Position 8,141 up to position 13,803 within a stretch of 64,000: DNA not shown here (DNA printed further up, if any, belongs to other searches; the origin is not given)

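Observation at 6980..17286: Compact RM/DISARM-like operon: HTH, PLD-SNF2 helicase fusion, Eco57I/PglX-like N6-adenine methyltransferase, Zn-ribbon 655-aa protein (plus a 354-aa protein)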

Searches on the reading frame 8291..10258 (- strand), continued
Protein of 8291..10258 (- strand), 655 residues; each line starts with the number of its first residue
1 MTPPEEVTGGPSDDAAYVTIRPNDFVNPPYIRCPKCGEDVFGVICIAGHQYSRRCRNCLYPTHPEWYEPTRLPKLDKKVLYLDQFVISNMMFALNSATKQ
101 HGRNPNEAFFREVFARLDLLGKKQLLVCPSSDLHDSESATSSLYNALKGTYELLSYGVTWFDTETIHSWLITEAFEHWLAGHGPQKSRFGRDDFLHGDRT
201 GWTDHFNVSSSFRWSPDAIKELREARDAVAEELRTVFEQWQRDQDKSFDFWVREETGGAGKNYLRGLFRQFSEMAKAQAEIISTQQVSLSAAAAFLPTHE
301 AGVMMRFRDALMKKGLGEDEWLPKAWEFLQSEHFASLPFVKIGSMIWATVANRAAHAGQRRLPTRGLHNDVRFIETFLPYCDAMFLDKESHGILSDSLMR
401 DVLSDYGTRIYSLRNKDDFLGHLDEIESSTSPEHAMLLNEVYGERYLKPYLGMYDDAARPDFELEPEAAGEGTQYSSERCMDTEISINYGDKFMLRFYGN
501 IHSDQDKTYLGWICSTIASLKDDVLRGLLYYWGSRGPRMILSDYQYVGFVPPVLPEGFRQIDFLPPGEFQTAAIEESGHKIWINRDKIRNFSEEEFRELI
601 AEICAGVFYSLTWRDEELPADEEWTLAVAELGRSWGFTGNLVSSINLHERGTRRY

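Call 116: search_protein_representatives(alignment_id=A2)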
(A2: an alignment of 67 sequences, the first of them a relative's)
Query: 67 sequences, 432 profile positions. Proteins with E-value up to 0.001 (for the whole library): 2024; up to 1e-10: 1409; up to 1e-30: 764. The best 150 are listed.
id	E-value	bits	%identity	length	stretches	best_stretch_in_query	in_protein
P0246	2.9e-169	580.5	-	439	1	3-429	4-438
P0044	1.4e-168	578.2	-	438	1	3-429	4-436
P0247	2.7e-162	557.5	-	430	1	7-430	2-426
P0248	3.3e-159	547.3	-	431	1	3-429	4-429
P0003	4.2e-159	547.0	-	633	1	2-430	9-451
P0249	1.1e-157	542.3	-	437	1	4-430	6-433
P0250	1.3e-157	542.1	-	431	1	4-431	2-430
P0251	9.1e-157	539.3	-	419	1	1-417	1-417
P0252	2.6e-156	537.8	-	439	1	4-429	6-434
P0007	1.0e-155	535.8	-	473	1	4-429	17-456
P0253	1.9e-155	535.0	-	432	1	2-429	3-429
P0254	3.7e-155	534.0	-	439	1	4-427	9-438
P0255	6.0e-155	533.3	-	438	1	5-429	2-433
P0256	8.2e-155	532.8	-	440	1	3-427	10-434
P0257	1.5e-153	528.7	-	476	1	5-429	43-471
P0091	1.2e-136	473.0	-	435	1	8-429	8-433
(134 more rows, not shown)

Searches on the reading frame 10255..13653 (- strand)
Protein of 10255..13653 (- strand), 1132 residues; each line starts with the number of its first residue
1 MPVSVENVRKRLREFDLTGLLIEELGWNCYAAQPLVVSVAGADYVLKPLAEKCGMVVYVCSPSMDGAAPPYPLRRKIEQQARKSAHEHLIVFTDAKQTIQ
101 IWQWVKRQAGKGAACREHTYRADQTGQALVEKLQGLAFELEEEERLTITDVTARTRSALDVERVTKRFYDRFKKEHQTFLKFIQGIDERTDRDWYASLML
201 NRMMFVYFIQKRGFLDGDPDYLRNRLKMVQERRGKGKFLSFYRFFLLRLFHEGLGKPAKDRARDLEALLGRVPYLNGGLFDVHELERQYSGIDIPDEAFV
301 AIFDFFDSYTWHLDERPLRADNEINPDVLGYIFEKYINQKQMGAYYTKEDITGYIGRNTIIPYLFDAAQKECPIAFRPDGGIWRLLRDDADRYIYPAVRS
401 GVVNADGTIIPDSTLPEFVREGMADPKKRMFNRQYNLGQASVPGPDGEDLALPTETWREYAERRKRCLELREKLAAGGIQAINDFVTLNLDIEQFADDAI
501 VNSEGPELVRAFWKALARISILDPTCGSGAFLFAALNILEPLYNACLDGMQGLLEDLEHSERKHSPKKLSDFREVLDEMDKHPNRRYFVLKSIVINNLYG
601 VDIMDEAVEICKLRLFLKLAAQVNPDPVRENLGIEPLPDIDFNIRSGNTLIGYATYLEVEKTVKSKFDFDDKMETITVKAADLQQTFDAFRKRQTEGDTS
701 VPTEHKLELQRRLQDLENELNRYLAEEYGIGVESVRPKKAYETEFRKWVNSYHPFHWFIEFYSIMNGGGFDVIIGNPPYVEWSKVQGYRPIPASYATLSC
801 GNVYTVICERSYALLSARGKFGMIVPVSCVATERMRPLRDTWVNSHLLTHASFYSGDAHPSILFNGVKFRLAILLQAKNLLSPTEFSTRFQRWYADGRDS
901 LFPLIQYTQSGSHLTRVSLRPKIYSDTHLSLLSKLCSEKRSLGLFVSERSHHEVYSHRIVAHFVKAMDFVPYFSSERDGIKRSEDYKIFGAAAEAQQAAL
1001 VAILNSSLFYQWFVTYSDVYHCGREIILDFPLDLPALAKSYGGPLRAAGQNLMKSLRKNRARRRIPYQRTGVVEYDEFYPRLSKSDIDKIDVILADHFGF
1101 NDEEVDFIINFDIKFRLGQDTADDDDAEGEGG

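Call 3: search_protein_families(library=pfam, proteins=[window:10255-13653:-], max_evalue=0.01)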
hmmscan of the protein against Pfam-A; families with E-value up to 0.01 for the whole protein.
window:10255-13653:- (1132 aa): 3 families
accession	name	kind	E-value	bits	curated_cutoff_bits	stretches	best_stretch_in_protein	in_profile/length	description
PF07669.17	Eco57I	-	2.1e-23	83.7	25.3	1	596-848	1-159/171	Eco57I restriction-modification methylase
PF20473.4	MmeI_Mtase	-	3.3e-08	33.5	27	1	509-618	11-85/259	MmeI, DNA-methyltransferase domain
PF25120.1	DUF7814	-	1.7e-05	25.1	27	1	246-293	122-169/228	Domain of unknown function (DUF7814)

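Call 4: search_protein_families(library=padloc, proteins=[window:10255-13653:-], max_evalue=0.01)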
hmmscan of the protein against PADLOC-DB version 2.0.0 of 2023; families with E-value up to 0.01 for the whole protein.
window:10255-13653:- (1132 aa): 46 families (the best 25 are shown)
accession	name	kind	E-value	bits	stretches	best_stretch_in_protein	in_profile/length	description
PDLC03628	REase_MTase_IIG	-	0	1082.8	1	7-1123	7-1100/1100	Type IIG restriction enzyme-methyltransferase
PDLC03612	REase_MTase_IIG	-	4.7e-35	119.1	4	514-675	505-672/1247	Type IIG restriction enzyme-methyltransferase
PDLC03601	REase_MTase_IIG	-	9.9e-32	107.7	2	151-367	194-410/1110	Type IIG restriction enzyme-methyltransferase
PDLC03604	REase_MTase_IIG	-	1.8e-24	83.8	2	515-662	386-513/1011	Type IIG restriction enzyme-methyltransferase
PDLC03596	REase_MTase_IIG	-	1.5e-20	70.9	2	575-672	568-662/1148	Type IIG restriction enzyme-methyltransferase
PDLC02643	DrmMI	-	1.5e-19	67.4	1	516-824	599-931/1347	DrmMI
PDLC03335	MTase_II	-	1.3e-14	51.9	1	768-879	194-305/607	Type II methyltransferase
PDLC03609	REase_MTase_IIG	-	1.6e-14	50.7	2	749-844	537-634/1066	Type IIG restriction enzyme-methyltransferase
PDLC03629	REase_MTase_IIG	-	1e-12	44.7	2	511-656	428-539/1182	Type IIG restriction enzyme-methyltransferase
PDLC02646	DrmMI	-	8.8e-11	38.7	1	747-832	258-352/792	DrmMI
PDLC02527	PglX|PglXI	-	1.2e-10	37.8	1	518-618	303-390/1332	PglX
PDLC03598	REase_MTase_IIG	-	5.2e-10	35.9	2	158-349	159-319/912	Type IIG restriction enzyme-methyltransferase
PDLC02521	PglX|PglXI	-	1e-08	31.6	1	591-849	345-562/1174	PglX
PDLC02523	PglX|PglXI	-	1.2e-08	31.2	2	466-620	280-407/1428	PglX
PDLC02638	DrmMI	-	2.5e-08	30.6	1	672-786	766-888/935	DrmMI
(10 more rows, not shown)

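Call 5: search_protein_families(library=ncbifam, proteins=[window:10255-13653:-], max_evalue=0.01)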
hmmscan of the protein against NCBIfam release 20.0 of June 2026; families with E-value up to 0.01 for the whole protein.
window:10255-13653:- (1132 aa): 6 families
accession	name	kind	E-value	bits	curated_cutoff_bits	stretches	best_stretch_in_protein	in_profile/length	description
NF033452.1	BREX_1_MTaseX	exception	2.5e-15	55.5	500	1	516-846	312-585/1210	BREX-1 system adenine-specific DNA-methyltransferase PglX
NF033455.1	BREX_6_MTaseX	exception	8.1e-12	43.5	900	2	466-621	278-402/1319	BREX-6 system adenine-specific DNA-methyltransferase PglX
NF033451.1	BREX_2_MTaseX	equivalog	2.2e-05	22.4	400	0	516-537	222-243/1185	BREX-2 system adenine-specific DNA-methyltransferase PglX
NF033454.1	BREX_5_MTaseX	exception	7.8e-05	20.4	900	0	519-546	303-330/1404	BREX-5 system adenine-specific DNA-methyltransferase PglX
TIGR02987.1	met_A_Alw26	exception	0.0002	20.3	353.5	0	518-540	32-54/523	Alw26I/Eco31I/Esp3I family type II restriction adenine-specific DNA-methyltransferase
TIGR03534.1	RF_mod_PrmC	equivalog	0.00097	18.7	199.1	0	765-820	152-214/253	peptide chain release factor N(5)-glutamine methyltransferase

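Call 18: search_solved_structures(query=window:10255-13653:-, max_evalue=0.01)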
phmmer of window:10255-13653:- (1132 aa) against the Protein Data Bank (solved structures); distinct sequences matched with E-value up to 0.01: 0.

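Call 45: find_homologous_proteins(query=window:10255-13653:-, max_evalue=1e-20)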
Query window:10255-13653:- (1132 aa): 8000 proteins with E <= 1e-20 among 8000 candidates; the best 120 are listed.
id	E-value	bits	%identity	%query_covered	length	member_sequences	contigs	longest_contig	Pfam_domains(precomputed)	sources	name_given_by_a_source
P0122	0.0e+0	2637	100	100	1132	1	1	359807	PF25120.2,PF07669.18,PF20473.5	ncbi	-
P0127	0.0e+0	1583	62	99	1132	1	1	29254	PF07669.18,PF20473.5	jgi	jgi:hypothetical protein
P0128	0.0e+0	1570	63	100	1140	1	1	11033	PF07669.18,PF20473.5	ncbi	-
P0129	0.0e+0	1553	61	99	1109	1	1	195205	PF07669.18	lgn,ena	-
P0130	0.0e+0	1517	62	99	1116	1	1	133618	PF07669.18,PF20473.5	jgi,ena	-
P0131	0.0e+0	1516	61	100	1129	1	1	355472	PF07669.18,PF20473.5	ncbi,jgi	-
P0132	0.0e+0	1512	59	99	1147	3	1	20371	PF07669.18,PF20473.5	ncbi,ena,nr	ncbi:MAG: Eco57I restriction-modification methylase domain-containing protein [Proteobacteria bacter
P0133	0.0e+0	1510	59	100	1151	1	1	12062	PF07669.18,PF20473.5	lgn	-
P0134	0.0e+0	1499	61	100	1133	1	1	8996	PF07669.18,PF20473.5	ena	-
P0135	0.0e+0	1491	58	99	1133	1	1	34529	PF07669.18,PF26713.1,PF20473.5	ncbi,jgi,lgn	jgi:hypothetical protein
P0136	0.0e+0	1441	58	100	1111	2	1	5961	PF07669.18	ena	-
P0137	0.0e+0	1441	-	-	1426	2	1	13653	PF25120.2,PF07669.18,PF20473.5,PF01797.22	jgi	-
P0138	0.0e+0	1416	55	99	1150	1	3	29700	PF07669.18,PF20473.5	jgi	-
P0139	0.0e+0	1403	55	99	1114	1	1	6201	PF07669.18,PF20473.5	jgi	-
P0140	0.0e+0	1379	56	100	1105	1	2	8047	PF07669.18,PF20473.5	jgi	jgi:hypothetical protein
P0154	0.0e+0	1331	53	99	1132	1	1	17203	PF07669.18,PF20473.5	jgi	jgi:hypothetical protein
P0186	0.0e+0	1277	54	97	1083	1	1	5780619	PF07669.18,PF20473.5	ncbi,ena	-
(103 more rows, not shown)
